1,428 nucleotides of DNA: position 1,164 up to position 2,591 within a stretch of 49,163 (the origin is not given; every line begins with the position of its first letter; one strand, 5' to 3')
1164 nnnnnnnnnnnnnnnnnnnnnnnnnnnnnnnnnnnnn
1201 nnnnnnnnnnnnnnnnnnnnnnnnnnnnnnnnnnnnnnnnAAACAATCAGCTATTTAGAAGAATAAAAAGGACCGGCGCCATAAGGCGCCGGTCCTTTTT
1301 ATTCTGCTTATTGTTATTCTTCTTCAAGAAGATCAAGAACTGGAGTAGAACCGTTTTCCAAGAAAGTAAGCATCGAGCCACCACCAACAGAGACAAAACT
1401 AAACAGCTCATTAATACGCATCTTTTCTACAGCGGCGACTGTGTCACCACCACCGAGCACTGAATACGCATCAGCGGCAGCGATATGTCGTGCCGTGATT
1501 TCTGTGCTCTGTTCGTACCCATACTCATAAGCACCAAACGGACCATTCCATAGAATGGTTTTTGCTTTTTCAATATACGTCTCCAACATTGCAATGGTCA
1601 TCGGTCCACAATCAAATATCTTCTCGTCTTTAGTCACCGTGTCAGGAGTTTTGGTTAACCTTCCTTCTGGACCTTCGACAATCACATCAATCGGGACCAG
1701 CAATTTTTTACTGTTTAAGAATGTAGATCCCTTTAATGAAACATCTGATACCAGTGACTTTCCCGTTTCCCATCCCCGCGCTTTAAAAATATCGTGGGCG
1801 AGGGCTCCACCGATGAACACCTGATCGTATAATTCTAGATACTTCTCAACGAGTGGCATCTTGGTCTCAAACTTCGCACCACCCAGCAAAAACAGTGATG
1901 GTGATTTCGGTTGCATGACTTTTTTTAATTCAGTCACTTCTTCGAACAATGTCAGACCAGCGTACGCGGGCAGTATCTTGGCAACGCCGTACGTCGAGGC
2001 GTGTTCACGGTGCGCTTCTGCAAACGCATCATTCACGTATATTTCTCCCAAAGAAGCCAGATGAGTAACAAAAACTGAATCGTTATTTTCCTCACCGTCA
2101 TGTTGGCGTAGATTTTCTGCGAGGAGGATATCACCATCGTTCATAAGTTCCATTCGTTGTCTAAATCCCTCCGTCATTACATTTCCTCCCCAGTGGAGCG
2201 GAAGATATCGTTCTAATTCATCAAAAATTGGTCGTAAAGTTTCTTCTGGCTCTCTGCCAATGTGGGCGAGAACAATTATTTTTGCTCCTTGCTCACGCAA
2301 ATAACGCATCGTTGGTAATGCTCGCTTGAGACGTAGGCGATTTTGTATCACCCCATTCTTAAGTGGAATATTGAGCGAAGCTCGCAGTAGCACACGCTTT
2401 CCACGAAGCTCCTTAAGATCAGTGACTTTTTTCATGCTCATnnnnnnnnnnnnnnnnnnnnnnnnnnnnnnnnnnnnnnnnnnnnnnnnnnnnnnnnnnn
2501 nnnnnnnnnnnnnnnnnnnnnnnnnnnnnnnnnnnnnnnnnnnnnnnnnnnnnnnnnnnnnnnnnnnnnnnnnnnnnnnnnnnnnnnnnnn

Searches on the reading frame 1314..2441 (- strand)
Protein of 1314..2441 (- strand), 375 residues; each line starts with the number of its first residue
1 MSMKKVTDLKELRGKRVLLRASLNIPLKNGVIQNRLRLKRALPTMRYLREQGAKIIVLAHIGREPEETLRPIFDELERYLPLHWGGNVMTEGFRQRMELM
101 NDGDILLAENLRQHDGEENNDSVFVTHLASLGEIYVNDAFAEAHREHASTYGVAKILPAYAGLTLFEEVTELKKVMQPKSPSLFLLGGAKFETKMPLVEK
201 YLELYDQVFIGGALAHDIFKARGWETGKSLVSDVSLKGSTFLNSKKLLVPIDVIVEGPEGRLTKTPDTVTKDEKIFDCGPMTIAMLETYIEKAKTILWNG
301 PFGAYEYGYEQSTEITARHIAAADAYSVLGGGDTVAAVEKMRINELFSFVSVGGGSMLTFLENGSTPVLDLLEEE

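Call 44: find_encoding_contigs(protein=window:1314-2441:-, flank=10000, max_places=2)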
Protein window:1314-2441:- (375 aa): 22 contigs read that carry it; 2 places shown.
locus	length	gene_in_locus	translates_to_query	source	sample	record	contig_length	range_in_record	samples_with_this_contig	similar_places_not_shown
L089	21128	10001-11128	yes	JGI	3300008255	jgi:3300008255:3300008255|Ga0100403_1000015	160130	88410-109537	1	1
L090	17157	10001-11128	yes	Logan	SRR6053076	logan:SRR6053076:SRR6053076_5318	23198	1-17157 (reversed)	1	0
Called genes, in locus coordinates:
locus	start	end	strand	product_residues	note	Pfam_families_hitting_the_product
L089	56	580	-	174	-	PF00719:Pyrophosphatase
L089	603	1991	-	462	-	PF08529:NusA_N, PF00575:S1 (weak), PF13184:KH_NusA_1st, PF26594:KH_NusA_2nd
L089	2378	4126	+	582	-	PF05157:MshEN, PF00437:T2SSE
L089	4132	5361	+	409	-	PF28597:T2SSF_N (weak), PF00482:T2SSF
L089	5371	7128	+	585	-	PF17802:SpaA (faint), PF02369:Big_1 (faint), PF13620:CarboxypepD_reg (weak)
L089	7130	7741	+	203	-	-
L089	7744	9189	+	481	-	-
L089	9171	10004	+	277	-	PF00121:TIM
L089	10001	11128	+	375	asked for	PF00162:PGK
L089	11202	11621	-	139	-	PF11969:DcpS_C, PF01230:HIT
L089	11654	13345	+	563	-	PF01368:DHH, PF02272:DHHA1, PF17768:RecJ_OB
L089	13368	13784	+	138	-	PF00075:RNase_H, PF13456:RVT_3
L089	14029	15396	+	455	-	PF13567:DUF4131, PF03772:Competence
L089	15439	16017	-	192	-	PF02777:Sod_Fe_C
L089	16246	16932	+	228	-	PF00753:Lactamase_B, PF12706:Lactamase_B_2 (weak)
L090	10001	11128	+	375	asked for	PF00162:PGK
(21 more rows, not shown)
